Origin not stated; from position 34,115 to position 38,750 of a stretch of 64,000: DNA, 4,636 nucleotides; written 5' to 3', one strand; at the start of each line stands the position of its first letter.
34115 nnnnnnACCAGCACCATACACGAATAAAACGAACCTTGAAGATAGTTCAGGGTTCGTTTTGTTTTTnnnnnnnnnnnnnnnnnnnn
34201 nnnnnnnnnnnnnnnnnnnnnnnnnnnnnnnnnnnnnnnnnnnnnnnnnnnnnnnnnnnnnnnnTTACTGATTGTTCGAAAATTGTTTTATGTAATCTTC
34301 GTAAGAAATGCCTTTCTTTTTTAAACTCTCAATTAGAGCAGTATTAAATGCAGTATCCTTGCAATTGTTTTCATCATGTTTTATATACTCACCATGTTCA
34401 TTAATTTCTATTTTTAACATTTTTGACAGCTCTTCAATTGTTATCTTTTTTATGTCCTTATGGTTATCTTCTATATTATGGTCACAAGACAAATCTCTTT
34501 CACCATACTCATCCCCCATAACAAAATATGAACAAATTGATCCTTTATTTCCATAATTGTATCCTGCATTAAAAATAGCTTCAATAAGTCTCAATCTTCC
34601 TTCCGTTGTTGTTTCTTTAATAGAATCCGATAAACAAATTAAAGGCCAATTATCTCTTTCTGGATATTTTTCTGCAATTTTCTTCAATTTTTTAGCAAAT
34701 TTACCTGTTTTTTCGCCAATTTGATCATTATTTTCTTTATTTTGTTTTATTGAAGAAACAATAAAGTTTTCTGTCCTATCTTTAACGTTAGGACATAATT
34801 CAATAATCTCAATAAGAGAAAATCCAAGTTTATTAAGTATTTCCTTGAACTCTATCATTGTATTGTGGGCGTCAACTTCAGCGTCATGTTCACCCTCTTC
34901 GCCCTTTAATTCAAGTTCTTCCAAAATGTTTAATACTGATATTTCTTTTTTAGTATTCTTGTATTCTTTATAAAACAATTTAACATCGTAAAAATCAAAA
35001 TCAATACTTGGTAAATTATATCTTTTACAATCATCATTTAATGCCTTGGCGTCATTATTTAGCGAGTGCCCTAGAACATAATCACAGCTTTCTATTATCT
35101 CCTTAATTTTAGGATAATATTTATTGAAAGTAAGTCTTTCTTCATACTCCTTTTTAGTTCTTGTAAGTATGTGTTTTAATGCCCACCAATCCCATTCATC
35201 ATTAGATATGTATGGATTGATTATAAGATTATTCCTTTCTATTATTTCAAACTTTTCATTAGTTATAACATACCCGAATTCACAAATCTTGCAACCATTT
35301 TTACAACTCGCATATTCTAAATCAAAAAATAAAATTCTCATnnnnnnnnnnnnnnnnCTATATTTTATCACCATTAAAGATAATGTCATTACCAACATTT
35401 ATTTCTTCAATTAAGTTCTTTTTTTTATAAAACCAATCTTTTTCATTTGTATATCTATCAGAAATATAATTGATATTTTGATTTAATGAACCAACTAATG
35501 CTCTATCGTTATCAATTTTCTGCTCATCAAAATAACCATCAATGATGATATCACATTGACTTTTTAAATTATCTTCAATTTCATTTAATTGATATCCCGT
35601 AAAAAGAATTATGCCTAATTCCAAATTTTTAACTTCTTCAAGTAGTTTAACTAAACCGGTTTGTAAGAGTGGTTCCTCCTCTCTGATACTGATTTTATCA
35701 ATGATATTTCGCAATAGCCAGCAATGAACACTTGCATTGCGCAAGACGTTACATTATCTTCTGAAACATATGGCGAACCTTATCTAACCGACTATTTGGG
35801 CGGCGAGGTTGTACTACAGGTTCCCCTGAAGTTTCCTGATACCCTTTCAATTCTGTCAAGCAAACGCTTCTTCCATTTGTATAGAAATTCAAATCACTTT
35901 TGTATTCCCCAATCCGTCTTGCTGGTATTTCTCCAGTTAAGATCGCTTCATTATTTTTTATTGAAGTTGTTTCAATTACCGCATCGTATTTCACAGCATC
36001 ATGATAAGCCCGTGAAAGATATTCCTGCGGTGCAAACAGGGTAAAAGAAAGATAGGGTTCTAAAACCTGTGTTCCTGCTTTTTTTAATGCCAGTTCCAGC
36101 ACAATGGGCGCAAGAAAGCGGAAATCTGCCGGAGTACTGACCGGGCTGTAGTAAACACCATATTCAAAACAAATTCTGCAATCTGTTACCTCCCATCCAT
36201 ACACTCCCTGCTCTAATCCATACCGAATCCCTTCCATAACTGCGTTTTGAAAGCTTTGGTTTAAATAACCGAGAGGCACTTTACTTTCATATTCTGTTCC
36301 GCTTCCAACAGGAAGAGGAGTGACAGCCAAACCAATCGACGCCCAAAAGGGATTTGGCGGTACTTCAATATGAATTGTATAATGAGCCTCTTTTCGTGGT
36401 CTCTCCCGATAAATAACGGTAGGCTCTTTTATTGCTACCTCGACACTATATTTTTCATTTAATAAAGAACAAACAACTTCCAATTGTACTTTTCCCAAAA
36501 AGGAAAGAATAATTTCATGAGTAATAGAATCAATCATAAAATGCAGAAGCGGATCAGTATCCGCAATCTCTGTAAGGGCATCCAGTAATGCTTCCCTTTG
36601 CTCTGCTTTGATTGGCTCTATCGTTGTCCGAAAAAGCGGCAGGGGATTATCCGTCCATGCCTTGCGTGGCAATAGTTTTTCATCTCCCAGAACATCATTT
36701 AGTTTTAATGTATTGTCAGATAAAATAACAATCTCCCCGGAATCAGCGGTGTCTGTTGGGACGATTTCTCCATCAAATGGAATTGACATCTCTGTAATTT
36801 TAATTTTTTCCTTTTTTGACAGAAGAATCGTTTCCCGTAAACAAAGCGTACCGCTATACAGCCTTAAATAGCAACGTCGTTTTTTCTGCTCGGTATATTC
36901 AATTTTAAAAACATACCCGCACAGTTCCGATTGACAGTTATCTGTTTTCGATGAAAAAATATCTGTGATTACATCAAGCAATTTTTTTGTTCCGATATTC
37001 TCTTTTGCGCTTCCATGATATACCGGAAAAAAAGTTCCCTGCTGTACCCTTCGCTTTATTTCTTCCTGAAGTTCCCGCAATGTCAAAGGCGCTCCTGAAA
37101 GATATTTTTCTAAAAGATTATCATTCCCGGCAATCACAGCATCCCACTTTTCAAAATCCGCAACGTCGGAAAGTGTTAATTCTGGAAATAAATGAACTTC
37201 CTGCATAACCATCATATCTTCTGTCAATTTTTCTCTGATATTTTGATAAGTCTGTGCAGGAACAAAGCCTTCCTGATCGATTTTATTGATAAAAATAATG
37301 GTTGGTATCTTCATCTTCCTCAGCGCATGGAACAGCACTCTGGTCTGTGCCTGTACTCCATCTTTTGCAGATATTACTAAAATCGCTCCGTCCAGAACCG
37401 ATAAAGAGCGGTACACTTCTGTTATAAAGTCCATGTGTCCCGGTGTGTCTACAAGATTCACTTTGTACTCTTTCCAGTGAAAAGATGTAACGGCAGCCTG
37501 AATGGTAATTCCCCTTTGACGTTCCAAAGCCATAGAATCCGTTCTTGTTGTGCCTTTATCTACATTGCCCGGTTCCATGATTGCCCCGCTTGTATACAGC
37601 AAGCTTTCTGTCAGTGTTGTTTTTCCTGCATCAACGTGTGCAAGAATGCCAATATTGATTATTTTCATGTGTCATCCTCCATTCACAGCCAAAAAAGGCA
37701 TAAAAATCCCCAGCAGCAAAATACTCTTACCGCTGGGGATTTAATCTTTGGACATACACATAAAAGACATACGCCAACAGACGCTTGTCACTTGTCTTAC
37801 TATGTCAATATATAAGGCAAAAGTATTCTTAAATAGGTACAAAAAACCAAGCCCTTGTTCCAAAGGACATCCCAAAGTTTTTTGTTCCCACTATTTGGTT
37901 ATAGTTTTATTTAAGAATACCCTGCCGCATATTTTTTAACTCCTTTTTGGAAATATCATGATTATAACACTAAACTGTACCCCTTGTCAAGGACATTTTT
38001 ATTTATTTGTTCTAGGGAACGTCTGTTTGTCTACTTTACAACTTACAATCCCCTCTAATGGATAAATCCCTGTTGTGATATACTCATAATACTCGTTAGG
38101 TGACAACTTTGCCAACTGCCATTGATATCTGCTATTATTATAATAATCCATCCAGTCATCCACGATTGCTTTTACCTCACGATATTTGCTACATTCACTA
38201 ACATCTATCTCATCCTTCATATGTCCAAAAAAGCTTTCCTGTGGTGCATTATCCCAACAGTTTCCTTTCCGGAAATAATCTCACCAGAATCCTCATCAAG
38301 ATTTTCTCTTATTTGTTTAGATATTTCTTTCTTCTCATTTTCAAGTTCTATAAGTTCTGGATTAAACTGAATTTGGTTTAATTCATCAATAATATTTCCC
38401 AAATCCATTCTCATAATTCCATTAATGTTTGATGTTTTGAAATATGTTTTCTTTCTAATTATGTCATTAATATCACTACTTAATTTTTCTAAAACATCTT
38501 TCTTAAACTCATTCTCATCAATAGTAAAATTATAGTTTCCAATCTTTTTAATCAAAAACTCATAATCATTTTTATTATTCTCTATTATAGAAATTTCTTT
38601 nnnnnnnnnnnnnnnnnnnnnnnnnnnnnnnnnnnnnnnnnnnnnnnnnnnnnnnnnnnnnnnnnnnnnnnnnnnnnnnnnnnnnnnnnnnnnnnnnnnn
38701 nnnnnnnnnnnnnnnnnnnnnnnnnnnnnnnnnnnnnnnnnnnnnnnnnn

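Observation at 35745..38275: Higher-GC tet(RPP) segment with an IS3 remnant, inserted into and truncating two island genes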

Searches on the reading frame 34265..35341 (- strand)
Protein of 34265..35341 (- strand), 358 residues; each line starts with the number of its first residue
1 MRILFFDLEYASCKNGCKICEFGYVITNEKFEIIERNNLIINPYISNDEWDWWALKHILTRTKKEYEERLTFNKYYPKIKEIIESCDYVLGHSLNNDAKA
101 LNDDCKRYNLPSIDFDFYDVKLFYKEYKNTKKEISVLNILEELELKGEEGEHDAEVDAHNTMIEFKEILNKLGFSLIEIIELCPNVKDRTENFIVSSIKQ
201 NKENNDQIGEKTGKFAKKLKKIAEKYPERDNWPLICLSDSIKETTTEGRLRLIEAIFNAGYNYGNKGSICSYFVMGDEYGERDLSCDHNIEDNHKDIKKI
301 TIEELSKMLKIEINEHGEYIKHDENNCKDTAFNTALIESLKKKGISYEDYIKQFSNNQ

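Call 6: search_protein_families(library=ncbifam, proteins=[window:34265-35341:-], max_evalue=0.01)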
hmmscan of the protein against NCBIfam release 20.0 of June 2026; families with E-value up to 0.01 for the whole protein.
window:34265-35341:- (358 aa): 2 families
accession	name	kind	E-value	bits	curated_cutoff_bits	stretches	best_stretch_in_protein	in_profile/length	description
NF004964.0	PRK06310.1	equivalog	5.2e-05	22.8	236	1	33-168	39-170/250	DNA polymerase III subunit epsilon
NF005838.0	PRK07748.1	equivalog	0.00014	21.5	169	1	19-168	29-176/207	3'-5' exonuclease KapD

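Call 7: search_protein_families(library=pfam, proteins=[window:34265-35341:-], max_evalue=0.01)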
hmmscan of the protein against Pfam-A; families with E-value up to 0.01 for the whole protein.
window:34265-35341:- (358 aa): 2 families
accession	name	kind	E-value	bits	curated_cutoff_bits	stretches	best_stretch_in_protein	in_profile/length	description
PF00929.31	RNase_T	-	6e-08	33.8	24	1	5-165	2-164/164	Exonuclease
PF21762.3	DEDDh_C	-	0.0011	19.5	27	1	88-165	109-185/188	DNA polymerase III subunit epsilon-like, C-terminal domain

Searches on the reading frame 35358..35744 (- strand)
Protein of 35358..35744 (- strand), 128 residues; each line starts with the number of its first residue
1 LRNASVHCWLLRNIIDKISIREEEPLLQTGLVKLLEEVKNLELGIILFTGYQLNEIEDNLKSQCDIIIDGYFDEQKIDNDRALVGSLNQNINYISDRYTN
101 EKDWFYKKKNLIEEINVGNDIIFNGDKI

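Call 6: search_protein_families(library=ncbifam, proteins=[window:35358-35744:-], max_evalue=0.01)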
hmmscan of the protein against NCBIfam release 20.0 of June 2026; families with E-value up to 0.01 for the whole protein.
window:35358-35744:- (128 aa): 2 families
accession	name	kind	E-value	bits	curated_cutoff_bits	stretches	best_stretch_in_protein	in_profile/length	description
TIGR02491.1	NrdG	equivalog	1e-09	38.5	126.1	1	14-93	63-152/154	anaerobic ribonucleoside-triphosphate reductase activating protein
NF008335.0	PRK11121.1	equivalog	1.1e-05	25.2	199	1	31-93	82-152/154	anaerobic ribonucleoside-triphosphate reductase-activating protein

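Call 7: search_protein_families(library=pfam, proteins=[window:35358-35744:-], max_evalue=0.01)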
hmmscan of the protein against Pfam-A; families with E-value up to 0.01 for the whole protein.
window:35358-35744:- (128 aa): 1 family
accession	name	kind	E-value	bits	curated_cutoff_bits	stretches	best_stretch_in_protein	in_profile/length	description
PF13353.11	Fer4_12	-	3.3e-10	40.8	22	1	17-91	55-136/137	4Fe-4S single cluster domain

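Call 76: list_cluster_members(proteins=[window:35361-35744:-, window:38220-39434:-])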
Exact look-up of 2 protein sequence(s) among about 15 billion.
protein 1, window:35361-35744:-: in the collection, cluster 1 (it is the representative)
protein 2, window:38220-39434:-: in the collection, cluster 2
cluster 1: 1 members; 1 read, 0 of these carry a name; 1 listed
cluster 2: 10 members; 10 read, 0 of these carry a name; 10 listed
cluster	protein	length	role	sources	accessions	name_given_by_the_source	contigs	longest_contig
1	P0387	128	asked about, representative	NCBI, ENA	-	-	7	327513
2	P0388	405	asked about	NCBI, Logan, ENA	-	-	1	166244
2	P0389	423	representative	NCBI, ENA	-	-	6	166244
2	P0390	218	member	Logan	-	-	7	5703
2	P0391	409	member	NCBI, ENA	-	-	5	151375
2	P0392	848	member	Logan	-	-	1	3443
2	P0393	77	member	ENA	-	-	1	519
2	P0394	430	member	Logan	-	-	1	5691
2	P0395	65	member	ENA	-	-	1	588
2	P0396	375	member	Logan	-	-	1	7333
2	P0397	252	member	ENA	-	-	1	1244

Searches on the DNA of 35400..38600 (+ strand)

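Call 8: search_dna_similar(query=window:35400-38600:+, collection=plasmids, mode=near, max_rows=25)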
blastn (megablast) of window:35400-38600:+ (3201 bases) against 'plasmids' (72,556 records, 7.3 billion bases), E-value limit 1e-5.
Records with a match: 8; places in all: 8; records where one place covers at least 80% of the query: 0.
Best place of each record, by identity: 60-80% 8.
By first word of the organism name: Limosilactobacillus 5; Corynebacterium 2; Lactobacillus 1.
By predicted mobility (MOB-suite, as given by PLSDB): non-mobilizable 6; mobilizable 2.
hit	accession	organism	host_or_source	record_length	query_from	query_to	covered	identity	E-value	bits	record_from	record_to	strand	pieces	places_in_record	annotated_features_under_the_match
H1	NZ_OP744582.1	Limosilactobacillus reuteri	-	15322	273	1207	29%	72.4%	2e-75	292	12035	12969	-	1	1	tet(W): tetracycline resistance ribosomal protection protein Tet(W)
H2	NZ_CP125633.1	Limosilactobacillus oris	single cell,feces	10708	273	1207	29%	72.4%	2e-75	292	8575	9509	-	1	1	tet(W): tetracycline resistance ribosomal protection protein Tet(W)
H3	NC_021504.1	Limosilactobacillus reuteri I5007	pigs,healthy weaning piglets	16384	273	1207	29%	72.3%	7e-74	287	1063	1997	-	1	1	tet(W): tetracycline resistance ribosomal protection protein Tet(W)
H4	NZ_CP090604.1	Lactobacillus amylovorus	cell culture,pig small intestine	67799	273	1186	29%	72.6%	2e-75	292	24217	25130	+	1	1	tet(W): tetracycline resistance ribosomal protection protein Tet(W)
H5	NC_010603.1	Limosilactobacillus reuteri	-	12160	273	1186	29%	72.5%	7e-74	287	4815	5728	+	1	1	tet(W): tetracycline resistance ribosomal protection protein Tet(W)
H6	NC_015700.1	Limosilactobacillus reuteri SD2112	Homo sapiens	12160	273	1186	29%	72.5%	7e-74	287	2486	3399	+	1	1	tet(W): tetracycline resistance ribosomal protection protein Tet(W)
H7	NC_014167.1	Corynebacterium resistens DSM 45100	-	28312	299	1186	28%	71.9%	1e-62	250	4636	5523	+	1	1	tet(W): tetracycline resistance ribosomal protection protein Tet(W)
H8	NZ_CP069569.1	Corynebacterium sp. FDAARGOS 1242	-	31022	299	1186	28%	71.9%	1e-62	250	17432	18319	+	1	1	tet(W): tetracycline-resistant ribosomal protection protein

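Call 9: search_dna_similar(query=window:35400-38600:+, collection=phages, mode=near, max_rows=10)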
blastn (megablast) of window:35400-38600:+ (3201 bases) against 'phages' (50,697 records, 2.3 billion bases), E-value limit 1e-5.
Records with a match: 1; places in all: 1; records where one place covers at least 80% of the query: 0.
Best place of each record, by identity: 60-80% 1.
By first word of the organism name: Streptococcus 1.
By host as written in the record: Streptococcus suis 1.
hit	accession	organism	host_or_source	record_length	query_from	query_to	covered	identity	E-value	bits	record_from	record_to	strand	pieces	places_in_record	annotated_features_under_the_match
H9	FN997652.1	Streptococcus phage phi-SsUD.1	Streptococcus suis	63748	273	1207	29%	72.4%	5e-76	292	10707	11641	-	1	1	tet(W): tetracycline resistance protein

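Call 23: search_dna_similar(query=window:37971-38254:-, collection=plasmids, mode=distant, max_rows=15)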
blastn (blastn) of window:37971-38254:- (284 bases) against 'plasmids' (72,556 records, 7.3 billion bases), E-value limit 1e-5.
Records with a match: 5; places in all: 5; records where one place covers at least 80% of the query: 0.
Best place of each record, by identity: 80-90% 3; 60-80% 2.
By first word of the organism name: Clostridium 5.
By predicted mobility (MOB-suite, as given by PLSDB): non-mobilizable 5.
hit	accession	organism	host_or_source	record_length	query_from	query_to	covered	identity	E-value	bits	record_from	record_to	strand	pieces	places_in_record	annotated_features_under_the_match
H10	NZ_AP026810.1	Clostridium tetani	soil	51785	1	157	55%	68.8%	9e-7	61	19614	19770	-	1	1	IS3-like element ISClte1 family transposase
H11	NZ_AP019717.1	Clostridium butyricum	-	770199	1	136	48%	70.6%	2e-8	66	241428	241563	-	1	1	none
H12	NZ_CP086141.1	Clostridium estertheticum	bovine,single colony,feces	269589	1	52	18%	86.5%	3e-7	64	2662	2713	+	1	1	IS3 family transposase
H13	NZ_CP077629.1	Clostridium estertheticum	single colony,bovine feces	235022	1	52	18%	86.5%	3e-7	64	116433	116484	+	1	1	IS3 family transposase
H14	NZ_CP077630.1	Clostridium estertheticum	single colony,bovine feces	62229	1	52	18%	86.5%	3e-7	64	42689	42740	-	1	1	IS3 family transposase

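Call 48: get_annotated_region(hit=H1, flank=1800)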
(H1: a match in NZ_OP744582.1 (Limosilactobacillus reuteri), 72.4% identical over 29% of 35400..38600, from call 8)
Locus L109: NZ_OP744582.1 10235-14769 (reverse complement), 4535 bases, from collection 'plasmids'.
description: Limosilactobacillus reuteri strain N16 plasmid pTE15, complete sequence
organism: Limosilactobacillus reuteri (NCBI taxid 1598)
taxonomy: Bacteria; Bacillota; Bacilli; Lactobacillales; Lactobacillaceae; Limosilactobacillus; Limosilactobacillus reuteri
host: -; source: -; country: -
typing (MOB-suite, as given by PLSDB): non-mobilizable
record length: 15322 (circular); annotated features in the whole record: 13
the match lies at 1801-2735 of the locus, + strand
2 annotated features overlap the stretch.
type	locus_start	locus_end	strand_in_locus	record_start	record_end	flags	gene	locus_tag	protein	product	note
CDS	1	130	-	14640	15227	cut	-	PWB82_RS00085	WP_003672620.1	site-specific integrase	-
predicted_resistance_gene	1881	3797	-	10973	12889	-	tet(W)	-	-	tetracycline resistance ribosomal protection protein Tet(W)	predicted by amrfinderplus; class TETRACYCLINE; identity 99.53%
